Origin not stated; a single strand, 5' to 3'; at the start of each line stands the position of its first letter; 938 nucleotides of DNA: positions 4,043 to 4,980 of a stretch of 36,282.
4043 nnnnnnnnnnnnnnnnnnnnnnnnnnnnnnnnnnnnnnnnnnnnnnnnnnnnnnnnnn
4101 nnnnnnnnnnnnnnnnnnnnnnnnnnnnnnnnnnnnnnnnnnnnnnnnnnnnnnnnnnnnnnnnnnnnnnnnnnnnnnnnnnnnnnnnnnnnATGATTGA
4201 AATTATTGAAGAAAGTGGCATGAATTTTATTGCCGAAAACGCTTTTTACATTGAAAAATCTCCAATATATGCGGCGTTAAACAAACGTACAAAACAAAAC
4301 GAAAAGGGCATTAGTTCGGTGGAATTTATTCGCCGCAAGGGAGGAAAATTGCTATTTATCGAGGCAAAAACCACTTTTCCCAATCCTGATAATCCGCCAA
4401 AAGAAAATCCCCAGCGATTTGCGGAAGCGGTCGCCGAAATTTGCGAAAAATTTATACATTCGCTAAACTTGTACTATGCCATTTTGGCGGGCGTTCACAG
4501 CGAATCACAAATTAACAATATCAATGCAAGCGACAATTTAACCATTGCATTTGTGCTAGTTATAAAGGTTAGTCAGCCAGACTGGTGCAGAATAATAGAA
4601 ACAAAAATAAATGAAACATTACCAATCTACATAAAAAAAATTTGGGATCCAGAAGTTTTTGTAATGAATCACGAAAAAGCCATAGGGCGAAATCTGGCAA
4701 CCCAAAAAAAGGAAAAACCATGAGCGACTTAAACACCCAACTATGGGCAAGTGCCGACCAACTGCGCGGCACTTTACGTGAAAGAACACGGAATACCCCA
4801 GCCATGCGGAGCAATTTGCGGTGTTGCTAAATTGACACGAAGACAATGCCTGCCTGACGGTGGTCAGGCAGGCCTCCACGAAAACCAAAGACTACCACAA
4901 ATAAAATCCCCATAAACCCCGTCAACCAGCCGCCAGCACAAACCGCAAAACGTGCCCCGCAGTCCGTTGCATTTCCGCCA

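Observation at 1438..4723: Two ABC-type ATPase + small nuclease-like pairs fused into one translationally coupled operon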

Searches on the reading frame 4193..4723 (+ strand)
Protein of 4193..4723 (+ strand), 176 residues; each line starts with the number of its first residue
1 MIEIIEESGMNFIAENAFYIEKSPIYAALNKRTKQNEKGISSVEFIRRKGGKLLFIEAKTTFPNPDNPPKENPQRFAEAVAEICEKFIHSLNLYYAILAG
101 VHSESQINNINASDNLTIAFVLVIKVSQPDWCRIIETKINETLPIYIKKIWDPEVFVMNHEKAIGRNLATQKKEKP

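Call 4: search_protein_families(library=pfam, proteins=[window:4193-4723:+], max_evalue=0.1)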
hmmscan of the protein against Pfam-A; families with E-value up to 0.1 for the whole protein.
window:4193-4723:+ (176 aa): 2 families
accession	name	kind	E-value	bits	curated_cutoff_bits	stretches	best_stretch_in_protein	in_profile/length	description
PF21147.3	AMPK_alpha_AID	-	0.0074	16.5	27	0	78-87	4-13/46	AMP-activated protein kinase, alpha subunit, autoinhibitory domain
PF20551.3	DUF6765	-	0.048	13.7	26.6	1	69-162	201-292/325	Family of unknown function (DUF6765)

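Call 5: search_protein_families(library=padloc, proteins=[window:4193-4723:+], max_evalue=0.1)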
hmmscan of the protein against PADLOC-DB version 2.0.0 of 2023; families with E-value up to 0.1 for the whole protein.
window:4193-4723:+ (176 aa): 7 families
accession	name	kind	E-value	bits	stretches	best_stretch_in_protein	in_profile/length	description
PDLC04221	HEC-02B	-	6.6e-35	118.5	1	1-169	1-169/171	-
PDLC04225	HEC-02B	-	2.3e-25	87.6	1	3-165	3-168/173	-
PDLC04223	HEC-02B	-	1.1e-15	56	1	5-169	3-165/168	-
PDLC04222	HEC-02B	-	2.9e-14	51.6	1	1-168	2-160/162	-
PDLC04230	HEC-02B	-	8.1e-10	36.9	2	81-168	112-203/205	-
PDLC04226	HEC-02B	-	0.00043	18.3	1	28-149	25-133/171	-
PDLC04219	HEC-02B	-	0.0011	16.7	1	31-91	23-81/171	-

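Call 6: search_protein_families(library=ncbifam, proteins=[window:4193-4723:+], max_evalue=0.1)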
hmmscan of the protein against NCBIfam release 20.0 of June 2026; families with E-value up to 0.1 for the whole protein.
window:4193-4723:+ (176 aa): 1 family
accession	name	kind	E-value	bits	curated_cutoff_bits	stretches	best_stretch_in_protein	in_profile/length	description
NF047931.1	antiphage_GapS1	subfamily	0.021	13.7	320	1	3-90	270-343/455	GapS1 family protein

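Call 13: find_homologous_proteins(query=window:4193-4723:+, max_evalue=0.001)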
Query window:4193-4723:+ (176 aa): 49 proteins with E <= 0.001 among 79 candidates.
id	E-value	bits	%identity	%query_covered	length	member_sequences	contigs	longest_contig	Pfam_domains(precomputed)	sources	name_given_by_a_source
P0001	2.9e-111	387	100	100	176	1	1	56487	-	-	-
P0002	2.4e-46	175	49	98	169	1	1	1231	-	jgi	jgi:hypothetical protein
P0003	9.7e-46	174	50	97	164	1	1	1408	-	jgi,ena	-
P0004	3.5e-45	172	51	97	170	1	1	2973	-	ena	-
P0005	1.2e-43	167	50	97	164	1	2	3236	-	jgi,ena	-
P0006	1.4e-43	167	51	93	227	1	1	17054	-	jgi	jgi:hypothetical protein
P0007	4.1e-43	165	47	97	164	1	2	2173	-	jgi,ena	-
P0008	1.7e-42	163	51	95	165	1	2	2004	-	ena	-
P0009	4.2e-42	162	50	96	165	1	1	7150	-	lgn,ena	-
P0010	9.3e-42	161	50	96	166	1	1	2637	-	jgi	jgi:hypothetical protein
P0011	1.1e-41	160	47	96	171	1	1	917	-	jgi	-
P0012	1.4e-41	160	48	100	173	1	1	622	-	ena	-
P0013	7.5e-41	158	48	97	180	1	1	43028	-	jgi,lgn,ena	-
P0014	8.3e-41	157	48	100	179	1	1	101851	-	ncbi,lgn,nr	ncbi:hypothetical protein AGMMS50268_03680 [Spirochaetia bacterium]|nr:hypothetical protein AGMMS502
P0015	2.1e-40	156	47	96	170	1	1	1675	-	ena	-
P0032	1.3e-35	141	47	97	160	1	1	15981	-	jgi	-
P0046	1.0e-11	63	35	95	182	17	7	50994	-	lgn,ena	-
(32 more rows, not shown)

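Call 16: find_encoding_contigs(protein=P0014, flank=10000, max_places=3)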
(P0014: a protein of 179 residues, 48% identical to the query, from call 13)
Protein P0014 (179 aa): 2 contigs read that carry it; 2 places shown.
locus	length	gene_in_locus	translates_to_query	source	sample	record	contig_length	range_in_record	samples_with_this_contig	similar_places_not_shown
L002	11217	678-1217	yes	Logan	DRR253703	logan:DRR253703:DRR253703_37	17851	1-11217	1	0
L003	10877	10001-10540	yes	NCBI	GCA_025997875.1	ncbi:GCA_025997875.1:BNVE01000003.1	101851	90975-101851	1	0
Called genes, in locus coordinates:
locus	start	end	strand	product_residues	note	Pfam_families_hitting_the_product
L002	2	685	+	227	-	?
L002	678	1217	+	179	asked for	-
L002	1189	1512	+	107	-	PF22600:MTPAP-like_central (weak), PF01909:NTP_transf_2, PF18765:Polbeta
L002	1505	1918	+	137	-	PF05168:HEPN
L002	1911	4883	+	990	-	PF01555:N6_N4_Mtase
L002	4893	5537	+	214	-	-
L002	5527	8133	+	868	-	-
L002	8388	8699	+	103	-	PF13749:HATPase_c_4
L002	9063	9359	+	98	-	PF13635:DUF4143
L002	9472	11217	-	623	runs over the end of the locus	PF00795:CN_hydrolase, PF02540:NAD_synthase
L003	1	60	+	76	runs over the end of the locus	PF00137:ATP-synt_C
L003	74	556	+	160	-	PF00430:ATP-synt_B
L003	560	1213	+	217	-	PF00213:OSCP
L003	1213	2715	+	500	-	PF02874:ATP-synt_ab_N, PF00006:ATP-synt_ab, PF00306:ATP-synt_ab_C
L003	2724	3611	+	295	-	PF00231:ATP-synt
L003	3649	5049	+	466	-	PF02874:ATP-synt_ab_N, PF00006:ATP-synt_ab, PF22919:ATP-synt_VA_C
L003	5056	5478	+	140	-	PF02823:ATP-synt_DE_N, PF00401:ATP-synt_DE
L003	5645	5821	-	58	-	-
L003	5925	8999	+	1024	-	PF04851:ResIII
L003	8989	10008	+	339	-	PF02463:SMC_N (faint), PF13175:AAA_15, PF13476:AAA_23, PF13304:AAA_21, PF13175:AAA_15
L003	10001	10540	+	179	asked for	-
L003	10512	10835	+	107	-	PF22600:MTPAP-like_central (weak), PF01909:NTP_transf_2, PF18765:Polbeta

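Call 17: find_encoding_contigs(protein=P0013, flank=10000, max_places=3)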
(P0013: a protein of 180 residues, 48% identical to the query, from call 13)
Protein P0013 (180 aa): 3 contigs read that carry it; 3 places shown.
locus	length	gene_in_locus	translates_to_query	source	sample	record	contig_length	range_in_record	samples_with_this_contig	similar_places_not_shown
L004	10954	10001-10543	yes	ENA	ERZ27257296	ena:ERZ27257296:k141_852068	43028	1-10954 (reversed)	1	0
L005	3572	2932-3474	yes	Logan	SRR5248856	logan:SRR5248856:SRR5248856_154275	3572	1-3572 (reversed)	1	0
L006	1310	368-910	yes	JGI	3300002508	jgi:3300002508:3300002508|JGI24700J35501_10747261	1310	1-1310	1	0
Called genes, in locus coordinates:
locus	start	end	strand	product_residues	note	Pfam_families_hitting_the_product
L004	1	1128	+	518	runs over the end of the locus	PF00188:CAP, PF13516:LRR_6 (faint), PF13855:LRR_8, PF12799:LRR_4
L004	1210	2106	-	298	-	-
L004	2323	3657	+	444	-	-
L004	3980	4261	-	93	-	-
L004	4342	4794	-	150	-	-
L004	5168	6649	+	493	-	PF04773:FecR (faint), PF13855:LRR_8 (weak), PF12799:LRR_4 (weak)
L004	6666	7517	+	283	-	-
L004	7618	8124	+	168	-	-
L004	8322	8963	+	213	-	-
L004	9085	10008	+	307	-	PF02463:SMC_N (faint), PF13175:AAA_15, PF13476:AAA_23 (weak), PF13555:AAA_29 (weak), PF00005:ABC_tran (faint), PF13175:AAA_15, PF13304:AAA_21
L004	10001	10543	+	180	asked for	-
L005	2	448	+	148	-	?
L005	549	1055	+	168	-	-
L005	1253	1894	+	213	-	-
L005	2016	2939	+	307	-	PF02463:SMC_N (faint), PF13175:AAA_15, PF13476:AAA_23 (weak), PF13555:AAA_29 (weak), PF00005:ABC_tran (faint), PF13175:AAA_15, PF13304:AAA_21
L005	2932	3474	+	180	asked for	-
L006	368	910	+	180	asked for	-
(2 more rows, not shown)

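Call 18: find_related_loci(query=A1, collection=genome_contigs, flank=10000)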
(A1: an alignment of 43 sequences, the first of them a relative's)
Query A1 (176 aa) in genome_contigs; peptide patterns used: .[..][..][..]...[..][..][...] (x = any residue, [..] = any of these).
28 stretches matched a pattern; 4 encode a relative of the query (tblastn E <= 1e-3); 4 distinct loci.
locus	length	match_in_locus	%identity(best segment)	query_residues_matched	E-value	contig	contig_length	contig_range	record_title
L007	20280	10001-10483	48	1-168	7e-50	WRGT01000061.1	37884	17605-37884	MAG: Spirochaetes bacterium isolate Nc150P4bin23 JGI20171J29575_12612781, whole genome shotgun sequence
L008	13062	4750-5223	46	4-168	1e-45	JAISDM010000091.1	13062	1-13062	MAG: Peptococcaceae bacterium isolate Gx485_bin131 k119_4712571, whole genome shotgun sequence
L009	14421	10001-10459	39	8-169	3e-38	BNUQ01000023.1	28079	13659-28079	Planctomycetales bacterium MS499-59 DNA, sequence023, whole genome shotgun sequence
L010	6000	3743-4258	34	1-172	4e-16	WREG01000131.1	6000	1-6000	MAG: Oscillospiraceae bacterium isolate Lab288P3bin68 Ga0123353_10061966, whole genome shotgun sequence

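Call 31: predict_structure(alignment_id=A1)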
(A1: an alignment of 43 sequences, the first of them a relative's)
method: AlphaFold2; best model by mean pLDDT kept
length: 176 residues; sequences in the alignment: 43
mean_pLDDT: 92.1   pTM: 0.89
mean pLDDT of the five models: 92.1, 91.2, 91.0, 91.0, 90.5
residues with pLDDT >= 90: 137; 70-90: 33; 50-70: 6; < 50: 0
segments of 3 or more residues with pLDDT < 50: none
pLDDT, mean of each block of 10 residues (from residue 1): 93 95 94 86 96 97 83 92 98 94 84 85 93 96 98 98 97 68
secondary structure, 60 per line:
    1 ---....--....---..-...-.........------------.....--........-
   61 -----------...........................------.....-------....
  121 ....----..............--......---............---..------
elements in order: E4-7 E10-13 H24-32 E45-49 E52-59 H72-98 H105-109 E117-124 H129-142 H145-150 E154-159 H160-165

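Call 37: fold_search(model_id=the predicted structure, library=pdb)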
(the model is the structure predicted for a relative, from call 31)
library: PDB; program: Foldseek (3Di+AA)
matches with E <= 10: 531; with E <= 0.001: 0
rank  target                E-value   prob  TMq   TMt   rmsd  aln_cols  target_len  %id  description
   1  2fok_A                4.8e-02  0.75  0.40  0.15   9.9       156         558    8  STRUCTURE OF RESTRICTION ENDONUCLEASE FOKI (released 1998-06-17)
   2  1fok_A                7.5e-02  0.41  0.30  0.12   8.6       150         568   11  STRUCTURE OF RESTRICTION ENDONUCLEASE FOKI BOUND TO DNA (released 1997-12-03)
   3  4p0q_B                1.1e-01  0.28  0.25  0.17  10.0       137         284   13  Crystal structure of Human Mus81-Eme1 in complex with 5'-flap DNA (released 2014-05-28)
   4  2fok_B                1.2e-01  0.38  0.34  0.13   7.5       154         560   12  STRUCTURE OF RESTRICTION ENDONUCLEASE FOKI (released 1998-06-17)
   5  5lhc_B                1.4e-01  0.63  0.33  0.12   5.3       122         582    6  The structure of D456A mutant of Nt.BspD6I nicking endonuclease at 0.24 nm resolution . (released 2017-08-16)
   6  2ewf                  1.5e-01  0.63  0.33  0.12   5.3       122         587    6  Crystal structure of the site-specific DNA nickase N.BspD6I (released 2006-11-21)
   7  5liq_B                1.6e-01  0.63  0.33  0.12   5.3       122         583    6  The structure of C160S,C508S,C578S mutant of Nt.BspD6I nicking endonuclease at 0.185 nm resolution . (released 2017-08-02)
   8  5lhc_A                1.6e-01  0.44  0.32  0.12   6.9       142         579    7  The structure of D456A mutant of Nt.BspD6I nicking endonuclease at 0.24 nm resolution . (released 2017-08-16)
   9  2p14                  2.1e-01  0.28  0.28  0.27   6.9       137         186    9  Crystal structure of small subunit (R.BspD6I2) of the heterodimeric restriction endonuclease R.BspD6I (released 2008-03-11)
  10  5liz                  2.3e-01  0.60  0.33  0.12   5.1       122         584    6  The structure of Nt.BspD6I nicking endonuclease with all cysteines mutated by serine residues at 0.19 nm resolution . (released 2017-08-02)
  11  6qnz_B                2.4e-01  0.54  0.34  0.13   5.2       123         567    6  Crystal structure of the site-specific DNA nickase N.BspD6I E418A Mutant (released 2020-03-04)
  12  9r2l_G                3.1e-01  0.15  0.21  0.25  10.2       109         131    8  De novo designed N37 protein fold (released 2025-05-14)
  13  5liq_A                3.6e-01  0.44  0.33  0.12   5.3       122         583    6  The structure of C160S,C508S,C578S mutant of Nt.BspD6I nicking endonuclease at 0.185 nm resolution . (released 2017-08-02)
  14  6bzf_A                3.8e-01  0.23  0.31  0.28   6.7       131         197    8  Structure of S. cerevisiae Zip2:Spo16 complex, C2 form (released 2018-02-14)
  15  5bv8                  3.8e-01  0.12  0.21  0.18  10.5       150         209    8  G1324S mutation in von Willebrand Factor A1 domain (released 2015-12-23)
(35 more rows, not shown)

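Call 56: find_encoding_contigs(protein=P0006, flank=8000, max_places=2)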
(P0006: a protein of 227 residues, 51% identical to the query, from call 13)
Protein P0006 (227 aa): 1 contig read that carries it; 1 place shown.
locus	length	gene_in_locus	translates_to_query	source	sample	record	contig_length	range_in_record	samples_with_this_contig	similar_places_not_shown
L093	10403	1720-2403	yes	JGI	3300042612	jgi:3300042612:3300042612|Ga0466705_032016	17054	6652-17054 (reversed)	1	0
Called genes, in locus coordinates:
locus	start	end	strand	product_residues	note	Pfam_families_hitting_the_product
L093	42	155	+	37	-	-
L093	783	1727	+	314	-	PF02463:SMC_N (weak), PF13175:AAA_15, PF13304:AAA_21, PF13175:AAA_15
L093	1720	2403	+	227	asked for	-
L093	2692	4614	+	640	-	-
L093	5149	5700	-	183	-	-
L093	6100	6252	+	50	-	-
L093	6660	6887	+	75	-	-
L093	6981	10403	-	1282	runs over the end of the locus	PF25174:Beta-prop_THOC3, PF25175:Beta-prop_WDR5, PF23381:Beta-prop_IFT122_1st (weak), PF24814:WD40_Prp19 (weak), PF24817:WD40_WDHD1_1st (weak), PF25168:Beta-prop_WDR36-Utp21_2nd, PF25173:Beta-prop_WDR3_1st (weak), PF00400:WD40, +12 more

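Call 57: find_encoding_contigs(protein=P0032, flank=8000, max_places=2)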
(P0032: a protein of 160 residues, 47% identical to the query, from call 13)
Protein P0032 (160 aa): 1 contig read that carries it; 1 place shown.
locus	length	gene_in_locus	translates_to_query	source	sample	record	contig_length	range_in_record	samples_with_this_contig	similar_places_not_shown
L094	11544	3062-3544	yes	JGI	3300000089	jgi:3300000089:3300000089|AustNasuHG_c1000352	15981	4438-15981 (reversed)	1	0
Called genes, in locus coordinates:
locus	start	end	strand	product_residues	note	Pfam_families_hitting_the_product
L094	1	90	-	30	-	?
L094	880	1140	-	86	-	-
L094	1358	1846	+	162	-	PF01966:HD (weak)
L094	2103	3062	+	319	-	PF02463:SMC_N, PF13175:AAA_15, PF13476:AAA_23 (weak), PF13304:AAA_21 (weak), PF13175:AAA_15, PF13304:AAA_21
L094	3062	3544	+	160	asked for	-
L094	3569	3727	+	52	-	-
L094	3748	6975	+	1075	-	PF00176:SNF2-rel_dom, PF04851:ResIII, PF00271:Helicase_C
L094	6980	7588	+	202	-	PF14335:DUF4391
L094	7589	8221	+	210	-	-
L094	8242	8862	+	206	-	-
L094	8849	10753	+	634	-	PF01555:N6_N4_Mtase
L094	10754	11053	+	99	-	-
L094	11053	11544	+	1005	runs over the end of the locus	PF04851:ResIII, PF00270:DEAD (weak), PF19778:RE_endonuc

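Call 58: find_encoding_contigs(protein=P0046, flank=8000, max_places=3)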
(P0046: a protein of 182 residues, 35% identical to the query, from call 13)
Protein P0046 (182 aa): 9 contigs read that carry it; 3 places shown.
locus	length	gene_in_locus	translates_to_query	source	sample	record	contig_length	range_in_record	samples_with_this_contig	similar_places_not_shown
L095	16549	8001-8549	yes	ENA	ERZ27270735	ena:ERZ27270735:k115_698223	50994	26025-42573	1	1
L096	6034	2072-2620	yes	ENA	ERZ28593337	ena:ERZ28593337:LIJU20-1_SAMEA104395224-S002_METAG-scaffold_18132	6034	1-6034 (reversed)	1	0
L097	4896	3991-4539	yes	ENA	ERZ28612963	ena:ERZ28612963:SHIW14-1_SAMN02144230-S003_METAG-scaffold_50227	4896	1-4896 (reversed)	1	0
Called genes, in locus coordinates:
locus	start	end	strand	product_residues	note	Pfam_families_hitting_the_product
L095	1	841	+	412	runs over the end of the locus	PF08238:Sel1 (weak)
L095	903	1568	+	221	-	-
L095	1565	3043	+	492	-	PF00004:AAA, PF17862:AAA_lid_3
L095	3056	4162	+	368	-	-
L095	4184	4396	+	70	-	-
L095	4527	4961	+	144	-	PF12784:PDDEXK_2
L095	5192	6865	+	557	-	PF09820:AAA-ATPase_like, PF08011:PDDEXK_9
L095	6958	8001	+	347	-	PF02463:SMC_N (weak), PF13175:AAA_15 (weak), PF13304:AAA_21, PF13175:AAA_15 (weak)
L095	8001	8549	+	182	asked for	-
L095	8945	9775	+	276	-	PF06970:RepA_N, PF19481:DUF6017 (weak)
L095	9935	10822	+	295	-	PF02195:ParB_N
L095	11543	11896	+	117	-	-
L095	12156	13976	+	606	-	PF12161:HsdM_N, PF02384:N6_Mtase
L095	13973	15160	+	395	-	PF01420:Methylase_S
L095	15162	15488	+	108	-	-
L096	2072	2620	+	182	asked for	-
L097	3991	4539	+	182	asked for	-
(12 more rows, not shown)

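Call 59: search_dna_similar(query=window:4193-4723:+, collection=plasmids, mode=protein, max_evalue=0.001, max_rows=30)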
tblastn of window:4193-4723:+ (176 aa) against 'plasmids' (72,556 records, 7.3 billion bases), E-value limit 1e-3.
Records with a match: 1; places in all: 1; records where one place covers at least 80% of the query: 1.
Best place of each record, by identity: <60% 1.
By first word of the organism name: Comamonas 1.
By predicted mobility (MOB-suite, as given by PLSDB): non-mobilizable 1.
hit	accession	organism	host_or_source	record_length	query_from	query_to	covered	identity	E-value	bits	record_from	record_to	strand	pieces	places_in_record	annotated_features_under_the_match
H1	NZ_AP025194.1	Comamonas thiooxydans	-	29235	3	171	96%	30.8%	1e-6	54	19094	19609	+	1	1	hypothetical protein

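Call 74: find_related_loci(query=A1, collection=viral_contigs, flank=8000)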
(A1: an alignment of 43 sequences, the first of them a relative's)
Query A1 (176 aa) in viral_contigs; peptide patterns used: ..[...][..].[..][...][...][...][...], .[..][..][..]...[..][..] (x = any residue, [..] = any of these).
38 stretches matched a pattern, but none encodes a relative of the query by tblastn (E <= 1e-3).

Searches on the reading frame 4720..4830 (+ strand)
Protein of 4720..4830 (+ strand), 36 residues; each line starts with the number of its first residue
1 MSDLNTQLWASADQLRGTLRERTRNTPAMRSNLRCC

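Call 4: search_protein_families(library=pfam, proteins=[window:4720-4830:+], max_evalue=0.1)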
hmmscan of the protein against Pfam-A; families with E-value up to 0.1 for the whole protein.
window:4720-4830:+ (36 aa): 0 families

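Call 5: search_protein_families(library=padloc, proteins=[window:4720-4830:+], max_evalue=0.1)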
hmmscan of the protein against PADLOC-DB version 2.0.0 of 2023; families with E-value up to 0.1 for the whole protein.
window:4720-4830:+ (36 aa): 1 family
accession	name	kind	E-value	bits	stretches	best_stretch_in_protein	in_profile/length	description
PDLC03027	MTase_I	-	0.077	9.5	1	2-19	6-23/810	Type I methyltransferase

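Call 6: search_protein_families(library=ncbifam, proteins=[window:4720-4830:+], max_evalue=0.1)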
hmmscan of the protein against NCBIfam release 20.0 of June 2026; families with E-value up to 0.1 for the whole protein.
window:4720-4830:+ (36 aa): 0 families
